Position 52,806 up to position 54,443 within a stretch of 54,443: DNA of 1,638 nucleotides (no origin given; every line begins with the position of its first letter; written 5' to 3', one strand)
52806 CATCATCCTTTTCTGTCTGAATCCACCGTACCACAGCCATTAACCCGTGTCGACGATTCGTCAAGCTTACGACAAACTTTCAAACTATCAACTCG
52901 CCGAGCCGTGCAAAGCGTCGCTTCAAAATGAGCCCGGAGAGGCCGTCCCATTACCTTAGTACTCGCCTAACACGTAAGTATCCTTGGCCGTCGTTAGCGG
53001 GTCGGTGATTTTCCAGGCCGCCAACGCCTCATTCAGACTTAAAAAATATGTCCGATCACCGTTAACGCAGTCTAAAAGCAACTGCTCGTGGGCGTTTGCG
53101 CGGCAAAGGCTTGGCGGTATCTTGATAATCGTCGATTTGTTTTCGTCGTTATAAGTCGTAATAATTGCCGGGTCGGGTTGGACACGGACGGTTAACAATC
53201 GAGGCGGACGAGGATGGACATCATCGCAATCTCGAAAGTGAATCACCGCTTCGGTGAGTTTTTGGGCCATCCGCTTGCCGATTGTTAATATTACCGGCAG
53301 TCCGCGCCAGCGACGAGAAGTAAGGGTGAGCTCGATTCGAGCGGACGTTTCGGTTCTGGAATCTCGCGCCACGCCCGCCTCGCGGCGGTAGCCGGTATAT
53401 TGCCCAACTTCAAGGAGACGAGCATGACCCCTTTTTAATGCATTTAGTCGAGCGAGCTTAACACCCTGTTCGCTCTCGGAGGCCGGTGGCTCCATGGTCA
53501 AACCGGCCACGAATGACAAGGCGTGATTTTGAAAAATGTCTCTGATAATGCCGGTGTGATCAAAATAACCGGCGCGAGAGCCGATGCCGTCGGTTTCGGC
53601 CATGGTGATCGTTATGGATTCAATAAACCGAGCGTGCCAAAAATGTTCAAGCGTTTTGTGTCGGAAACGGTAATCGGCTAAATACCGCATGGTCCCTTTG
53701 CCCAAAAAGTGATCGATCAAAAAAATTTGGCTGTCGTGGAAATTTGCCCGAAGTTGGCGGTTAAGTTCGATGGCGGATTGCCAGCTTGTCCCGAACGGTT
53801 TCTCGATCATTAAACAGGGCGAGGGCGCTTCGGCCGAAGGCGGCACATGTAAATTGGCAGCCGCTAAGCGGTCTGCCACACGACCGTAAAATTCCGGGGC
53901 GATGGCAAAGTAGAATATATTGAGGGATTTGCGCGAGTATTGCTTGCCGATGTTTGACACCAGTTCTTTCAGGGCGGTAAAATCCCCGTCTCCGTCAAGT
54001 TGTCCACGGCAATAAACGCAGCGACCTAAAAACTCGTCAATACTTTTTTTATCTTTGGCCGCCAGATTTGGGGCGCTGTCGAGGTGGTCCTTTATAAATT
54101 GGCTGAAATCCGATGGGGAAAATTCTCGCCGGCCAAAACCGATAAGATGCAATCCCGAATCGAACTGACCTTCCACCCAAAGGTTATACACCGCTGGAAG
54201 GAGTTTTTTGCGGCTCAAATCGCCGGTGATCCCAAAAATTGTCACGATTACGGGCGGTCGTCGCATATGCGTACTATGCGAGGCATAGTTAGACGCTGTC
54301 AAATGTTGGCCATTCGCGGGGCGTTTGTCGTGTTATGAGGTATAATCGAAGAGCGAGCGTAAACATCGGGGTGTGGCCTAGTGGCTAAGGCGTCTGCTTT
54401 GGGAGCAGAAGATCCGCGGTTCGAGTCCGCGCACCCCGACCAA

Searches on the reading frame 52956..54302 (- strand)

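Call 35: search_protein_families(library=pfam, proteins=[window:52956-54302:-], max_evalue=0.001)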
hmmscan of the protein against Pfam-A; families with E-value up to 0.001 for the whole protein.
window:52956-54302:- (448 aa): 2 families
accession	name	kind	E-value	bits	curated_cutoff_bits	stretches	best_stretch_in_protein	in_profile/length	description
PF02781.21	G6PD_C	-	1.5e-48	165.8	27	1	211-440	3-266/296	Glucose-6-phosphate dehydrogenase, C-terminal domain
PF00479.28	G6PD_N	-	1.9e-44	153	22.1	1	22-205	2-181/183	Glucose-6-phosphate dehydrogenase, NAD binding domain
